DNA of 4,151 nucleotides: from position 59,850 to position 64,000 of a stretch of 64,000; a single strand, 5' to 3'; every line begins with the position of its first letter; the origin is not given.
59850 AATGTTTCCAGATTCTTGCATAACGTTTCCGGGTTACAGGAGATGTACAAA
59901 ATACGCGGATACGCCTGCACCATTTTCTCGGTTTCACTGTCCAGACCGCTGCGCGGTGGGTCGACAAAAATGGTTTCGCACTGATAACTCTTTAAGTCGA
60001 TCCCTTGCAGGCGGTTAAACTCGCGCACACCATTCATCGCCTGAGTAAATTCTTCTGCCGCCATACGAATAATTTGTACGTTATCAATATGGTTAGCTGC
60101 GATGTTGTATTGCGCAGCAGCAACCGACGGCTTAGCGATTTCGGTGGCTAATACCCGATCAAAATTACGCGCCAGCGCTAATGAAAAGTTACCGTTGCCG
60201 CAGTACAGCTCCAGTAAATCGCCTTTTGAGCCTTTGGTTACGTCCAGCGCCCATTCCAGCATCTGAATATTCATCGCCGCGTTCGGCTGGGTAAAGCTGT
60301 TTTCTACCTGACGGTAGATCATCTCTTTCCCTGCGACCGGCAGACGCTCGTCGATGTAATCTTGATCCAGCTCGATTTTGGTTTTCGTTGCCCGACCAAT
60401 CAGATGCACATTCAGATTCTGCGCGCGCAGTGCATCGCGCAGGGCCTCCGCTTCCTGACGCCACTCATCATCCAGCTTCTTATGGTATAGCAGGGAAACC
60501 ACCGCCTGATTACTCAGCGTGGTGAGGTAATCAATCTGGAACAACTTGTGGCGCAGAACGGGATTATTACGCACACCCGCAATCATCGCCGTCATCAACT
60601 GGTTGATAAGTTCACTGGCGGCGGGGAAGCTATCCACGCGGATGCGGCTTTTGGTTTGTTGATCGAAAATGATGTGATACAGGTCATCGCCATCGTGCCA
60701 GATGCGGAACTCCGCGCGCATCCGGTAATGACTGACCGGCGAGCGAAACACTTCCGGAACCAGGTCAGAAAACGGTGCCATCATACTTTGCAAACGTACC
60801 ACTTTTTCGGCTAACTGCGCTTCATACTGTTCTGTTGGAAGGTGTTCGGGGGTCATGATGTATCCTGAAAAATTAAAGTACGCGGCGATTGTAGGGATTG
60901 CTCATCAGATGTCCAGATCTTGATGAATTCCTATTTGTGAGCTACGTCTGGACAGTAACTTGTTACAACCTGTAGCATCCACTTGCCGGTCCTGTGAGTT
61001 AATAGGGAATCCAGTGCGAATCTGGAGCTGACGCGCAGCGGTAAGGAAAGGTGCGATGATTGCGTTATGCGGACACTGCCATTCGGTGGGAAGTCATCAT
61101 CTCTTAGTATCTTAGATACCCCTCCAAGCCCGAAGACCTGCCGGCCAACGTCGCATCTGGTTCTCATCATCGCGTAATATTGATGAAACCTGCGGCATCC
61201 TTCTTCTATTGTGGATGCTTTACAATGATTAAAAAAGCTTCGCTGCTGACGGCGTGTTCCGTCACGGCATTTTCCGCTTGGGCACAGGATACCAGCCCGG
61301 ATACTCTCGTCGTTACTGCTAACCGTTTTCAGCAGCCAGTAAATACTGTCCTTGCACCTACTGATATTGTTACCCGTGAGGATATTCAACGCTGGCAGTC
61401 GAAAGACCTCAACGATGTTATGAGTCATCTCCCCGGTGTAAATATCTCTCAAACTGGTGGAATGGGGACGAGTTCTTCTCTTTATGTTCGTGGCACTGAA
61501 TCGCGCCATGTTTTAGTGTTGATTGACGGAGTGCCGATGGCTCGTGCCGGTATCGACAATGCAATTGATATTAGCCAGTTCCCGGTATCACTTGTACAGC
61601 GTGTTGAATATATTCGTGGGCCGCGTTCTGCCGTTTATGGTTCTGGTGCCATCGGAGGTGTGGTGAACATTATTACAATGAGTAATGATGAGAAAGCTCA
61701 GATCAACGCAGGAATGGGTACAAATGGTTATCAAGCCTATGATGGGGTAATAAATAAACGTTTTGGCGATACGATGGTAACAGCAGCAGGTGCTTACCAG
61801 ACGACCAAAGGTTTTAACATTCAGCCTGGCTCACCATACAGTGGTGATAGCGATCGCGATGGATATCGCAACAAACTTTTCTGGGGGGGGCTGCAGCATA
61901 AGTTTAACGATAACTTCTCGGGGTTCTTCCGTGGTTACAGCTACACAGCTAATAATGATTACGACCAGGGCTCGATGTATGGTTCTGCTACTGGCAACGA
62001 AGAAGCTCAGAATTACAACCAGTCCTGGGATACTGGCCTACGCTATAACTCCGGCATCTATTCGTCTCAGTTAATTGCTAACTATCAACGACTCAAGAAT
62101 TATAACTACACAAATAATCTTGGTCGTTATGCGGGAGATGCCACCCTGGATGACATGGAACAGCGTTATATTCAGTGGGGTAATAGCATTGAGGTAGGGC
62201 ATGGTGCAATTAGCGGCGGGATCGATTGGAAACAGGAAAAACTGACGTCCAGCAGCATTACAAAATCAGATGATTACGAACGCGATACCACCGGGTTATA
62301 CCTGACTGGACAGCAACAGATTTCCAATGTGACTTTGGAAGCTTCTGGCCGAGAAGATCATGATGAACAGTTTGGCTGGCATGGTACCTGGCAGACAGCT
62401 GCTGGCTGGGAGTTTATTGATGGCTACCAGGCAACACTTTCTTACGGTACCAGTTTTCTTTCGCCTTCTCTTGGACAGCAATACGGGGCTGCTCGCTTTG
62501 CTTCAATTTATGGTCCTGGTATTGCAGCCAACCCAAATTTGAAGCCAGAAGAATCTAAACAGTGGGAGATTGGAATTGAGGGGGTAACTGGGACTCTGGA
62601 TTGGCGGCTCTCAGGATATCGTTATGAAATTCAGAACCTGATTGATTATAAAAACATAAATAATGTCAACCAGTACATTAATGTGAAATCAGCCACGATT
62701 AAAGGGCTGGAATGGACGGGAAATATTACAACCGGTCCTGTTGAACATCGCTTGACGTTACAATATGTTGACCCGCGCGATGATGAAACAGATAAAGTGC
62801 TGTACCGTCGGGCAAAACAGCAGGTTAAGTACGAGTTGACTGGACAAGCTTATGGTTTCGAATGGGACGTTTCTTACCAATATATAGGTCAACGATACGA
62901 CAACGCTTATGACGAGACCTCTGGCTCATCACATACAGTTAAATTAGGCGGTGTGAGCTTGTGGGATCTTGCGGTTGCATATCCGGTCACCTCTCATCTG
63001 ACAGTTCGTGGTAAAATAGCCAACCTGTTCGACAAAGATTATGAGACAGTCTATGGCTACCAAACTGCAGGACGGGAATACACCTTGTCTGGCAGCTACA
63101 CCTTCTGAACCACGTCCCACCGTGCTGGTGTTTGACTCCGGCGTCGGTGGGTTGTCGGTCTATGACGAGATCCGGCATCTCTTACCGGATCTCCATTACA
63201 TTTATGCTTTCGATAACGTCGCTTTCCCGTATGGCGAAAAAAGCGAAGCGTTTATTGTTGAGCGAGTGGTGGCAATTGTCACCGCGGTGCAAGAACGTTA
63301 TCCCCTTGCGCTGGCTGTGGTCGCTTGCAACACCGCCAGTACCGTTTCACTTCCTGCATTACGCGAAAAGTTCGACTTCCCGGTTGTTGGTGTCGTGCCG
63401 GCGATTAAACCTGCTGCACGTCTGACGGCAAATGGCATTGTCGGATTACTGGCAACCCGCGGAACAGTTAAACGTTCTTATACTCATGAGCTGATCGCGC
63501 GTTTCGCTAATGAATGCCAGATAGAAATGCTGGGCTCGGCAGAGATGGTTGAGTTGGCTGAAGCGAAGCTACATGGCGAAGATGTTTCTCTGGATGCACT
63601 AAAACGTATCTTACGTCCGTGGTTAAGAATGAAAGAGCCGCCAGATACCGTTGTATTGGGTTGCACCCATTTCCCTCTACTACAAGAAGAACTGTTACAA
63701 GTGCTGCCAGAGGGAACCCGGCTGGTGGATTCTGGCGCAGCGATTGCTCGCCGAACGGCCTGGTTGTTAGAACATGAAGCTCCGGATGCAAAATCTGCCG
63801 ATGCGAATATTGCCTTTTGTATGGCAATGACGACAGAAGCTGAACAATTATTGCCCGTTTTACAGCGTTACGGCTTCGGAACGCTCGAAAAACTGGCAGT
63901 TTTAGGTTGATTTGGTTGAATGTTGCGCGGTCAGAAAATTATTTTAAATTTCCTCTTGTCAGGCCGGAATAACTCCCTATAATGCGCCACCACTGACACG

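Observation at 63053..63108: murI start lies inside the conserved 3' tail of the mosaic btuB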

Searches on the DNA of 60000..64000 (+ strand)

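Call 4: search_rna_families(source=window, start=60000, end=64000, threshold=gathering)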
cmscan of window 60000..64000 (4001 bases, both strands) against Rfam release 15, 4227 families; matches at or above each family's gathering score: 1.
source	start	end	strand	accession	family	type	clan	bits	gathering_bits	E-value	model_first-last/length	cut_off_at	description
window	60970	61159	+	RF00174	Cobalamin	Cis-reg; riboswitch;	CL00101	87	31.5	2.6e-21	1-189/189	no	Cobalamin riboswitch aptamer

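Call 61: search_dna_similar(query=window:63400-63504:+, collection=ecoli_genomes, mode=near, max_rows=12, rows=spread)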
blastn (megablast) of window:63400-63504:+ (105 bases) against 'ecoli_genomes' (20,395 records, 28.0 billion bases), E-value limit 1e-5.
Records with a match: 5426; places in all: 5428; records where one place covers at least 80% of the query: 5426.
Genomes with a match: 5426 of 5426; with a place that covers at least 80% of the query: 5426. Places per genome that has any: lowest 1, median 1, highest 2. On chromosomes: 5426 places; on plasmids: 2.
Best place of each record, by identity: >=99% 5405; 95-99% 20; 90-95% 1.
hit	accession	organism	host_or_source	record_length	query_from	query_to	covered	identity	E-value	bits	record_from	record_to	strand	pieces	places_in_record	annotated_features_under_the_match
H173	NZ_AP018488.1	Escherichia coli O157:H7 strain PV15-279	Homo sapiens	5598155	1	105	100%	100.0%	4e-47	195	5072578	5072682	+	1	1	murI: glutamate racemase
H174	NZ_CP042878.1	Escherichia coli strain NMBU_W05E18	surface water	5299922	1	105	100%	100.0%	4e-47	195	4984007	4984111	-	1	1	murI: glutamate racemase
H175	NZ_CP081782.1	Escherichia coli strain 0H26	-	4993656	1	105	100%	100.0%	4e-47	195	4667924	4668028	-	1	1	murI: glutamate racemase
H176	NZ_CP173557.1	Escherichia coli strain 98202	Homo sapiens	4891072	1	105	100%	100.0%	4e-47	195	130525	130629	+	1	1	murI: glutamate racemase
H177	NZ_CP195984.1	Escherichia coli strain J3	Raw wastewater influent sample from the ...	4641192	1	105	100%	100.0%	4e-47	195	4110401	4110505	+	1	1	murI: glutamate racemase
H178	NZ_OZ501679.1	Escherichia coli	Homo sapiens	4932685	1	105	100%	100.0%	4e-47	195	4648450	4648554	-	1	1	murI: glutamate racemase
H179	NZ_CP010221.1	Escherichia coli strain M19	mouse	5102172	1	105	100%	99.0%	2e-45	189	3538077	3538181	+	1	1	murI: glutamate racemase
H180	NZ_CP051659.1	Escherichia coli strain 1162C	Homo sapiens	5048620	1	105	100%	99.0%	2e-45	189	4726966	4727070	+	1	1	murI: glutamate racemase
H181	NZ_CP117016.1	Escherichia coli strain MLI121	Homo sapiens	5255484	1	105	100%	99.0%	2e-45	189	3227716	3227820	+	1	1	murI: glutamate racemase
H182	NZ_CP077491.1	Escherichia coli O111:H11 strain 88-19539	bovine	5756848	1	105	100%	99.0%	2e-45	189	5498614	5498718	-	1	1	murI: glutamate racemase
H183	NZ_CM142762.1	Escherichia coli strain GPEC87-32-644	chicken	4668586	1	105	100%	99.0%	2e-45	189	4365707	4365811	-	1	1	murI: glutamate racemase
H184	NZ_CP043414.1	Escherichia coli strain EC42405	bovine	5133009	1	105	100%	93.3%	2e-35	156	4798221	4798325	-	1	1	murI: glutamate racemase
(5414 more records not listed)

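Call 63: get_annotated_region(hit=H184, flank=2900)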
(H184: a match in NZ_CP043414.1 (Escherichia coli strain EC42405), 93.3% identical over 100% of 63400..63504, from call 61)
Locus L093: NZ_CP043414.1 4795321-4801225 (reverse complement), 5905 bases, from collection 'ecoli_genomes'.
description: Escherichia coli strain EC42405 chromosome, complete genome
organism: Escherichia coli strain EC42405 (NCBI taxid 562)
replicon: chromosome; assembly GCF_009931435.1
host: bovine; source: missing; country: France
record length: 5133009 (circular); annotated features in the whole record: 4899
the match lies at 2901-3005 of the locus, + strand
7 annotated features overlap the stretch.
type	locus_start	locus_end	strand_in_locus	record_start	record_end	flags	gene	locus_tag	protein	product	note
CDS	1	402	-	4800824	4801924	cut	trmA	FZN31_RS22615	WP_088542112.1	tRNA (uridine(54)-C5)-methyltransferase TrmA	-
riboswitch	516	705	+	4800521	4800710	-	-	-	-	riboswitch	cobalamin riboswitch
CDS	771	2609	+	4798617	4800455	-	btuB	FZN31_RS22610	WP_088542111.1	TonB-dependent vitamin B12 receptor BtuB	-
CDS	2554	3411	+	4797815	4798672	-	murI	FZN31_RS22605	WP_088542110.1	glutamate racemase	-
rRNA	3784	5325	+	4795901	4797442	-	-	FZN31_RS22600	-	16S ribosomal RNA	-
tRNA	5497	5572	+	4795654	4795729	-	-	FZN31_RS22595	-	tRNA-Glu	-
rRNA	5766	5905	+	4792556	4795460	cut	-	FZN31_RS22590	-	23S ribosomal RNA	-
